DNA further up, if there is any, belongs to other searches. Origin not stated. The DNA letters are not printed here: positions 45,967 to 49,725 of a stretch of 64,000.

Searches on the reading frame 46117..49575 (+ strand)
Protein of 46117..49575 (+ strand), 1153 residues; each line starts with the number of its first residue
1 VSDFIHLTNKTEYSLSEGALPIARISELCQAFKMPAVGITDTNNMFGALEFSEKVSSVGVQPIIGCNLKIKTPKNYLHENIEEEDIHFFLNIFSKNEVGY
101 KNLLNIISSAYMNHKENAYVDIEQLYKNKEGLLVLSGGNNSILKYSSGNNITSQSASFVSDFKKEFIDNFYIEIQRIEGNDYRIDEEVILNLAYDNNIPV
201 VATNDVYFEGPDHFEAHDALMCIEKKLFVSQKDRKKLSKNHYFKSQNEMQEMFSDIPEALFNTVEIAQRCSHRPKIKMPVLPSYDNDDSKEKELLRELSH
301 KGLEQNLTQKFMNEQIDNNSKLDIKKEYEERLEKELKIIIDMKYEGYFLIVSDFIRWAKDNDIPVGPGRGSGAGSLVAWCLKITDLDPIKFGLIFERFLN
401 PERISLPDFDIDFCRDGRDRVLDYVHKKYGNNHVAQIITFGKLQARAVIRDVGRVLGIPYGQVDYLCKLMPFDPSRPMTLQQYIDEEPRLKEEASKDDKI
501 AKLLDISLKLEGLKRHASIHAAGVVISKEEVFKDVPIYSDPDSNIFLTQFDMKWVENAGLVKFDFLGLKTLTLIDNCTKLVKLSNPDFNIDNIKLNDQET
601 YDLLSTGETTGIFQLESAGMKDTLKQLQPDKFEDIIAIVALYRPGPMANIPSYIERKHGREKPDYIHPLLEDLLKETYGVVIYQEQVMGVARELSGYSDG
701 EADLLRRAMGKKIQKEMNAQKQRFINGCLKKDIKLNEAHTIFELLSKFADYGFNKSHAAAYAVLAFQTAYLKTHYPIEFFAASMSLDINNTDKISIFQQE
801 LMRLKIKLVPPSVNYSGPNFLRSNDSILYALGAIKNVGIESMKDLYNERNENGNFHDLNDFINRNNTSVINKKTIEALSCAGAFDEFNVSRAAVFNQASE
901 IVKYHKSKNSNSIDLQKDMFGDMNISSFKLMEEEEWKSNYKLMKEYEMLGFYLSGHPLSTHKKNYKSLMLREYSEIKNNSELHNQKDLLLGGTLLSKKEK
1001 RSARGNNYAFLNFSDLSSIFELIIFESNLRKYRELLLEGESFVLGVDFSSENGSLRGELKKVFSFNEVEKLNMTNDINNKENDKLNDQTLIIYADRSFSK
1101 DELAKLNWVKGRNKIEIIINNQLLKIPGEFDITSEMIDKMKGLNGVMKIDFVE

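Call 58: search_protein_families(library=pfam, proteins=[window:46117-49575:+], max_evalue=1e-10)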
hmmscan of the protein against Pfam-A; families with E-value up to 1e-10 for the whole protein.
window:46117-49575:+ (1153 aa): 4 families
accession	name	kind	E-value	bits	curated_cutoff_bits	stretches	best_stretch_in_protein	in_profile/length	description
PF07733.18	DNA_pol3_alpha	-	4e-102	341.7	23.9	1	305-567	13-260/260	Bacterial DNA polymerase III alpha NTPase domain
PF17657.6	DNA_pol3_finger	-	1.7e-64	216.6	22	1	570-731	1-165/166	Bacterial DNA polymerase III alpha subunit finger domain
PF02811.25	PHP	-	5.2e-29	102.1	26.4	1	6-176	1-163/164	PHP domain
PF14579.12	HHH_6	-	4.7e-23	81.6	25.6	1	805-893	1-89/90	Helix-hairpin-helix motif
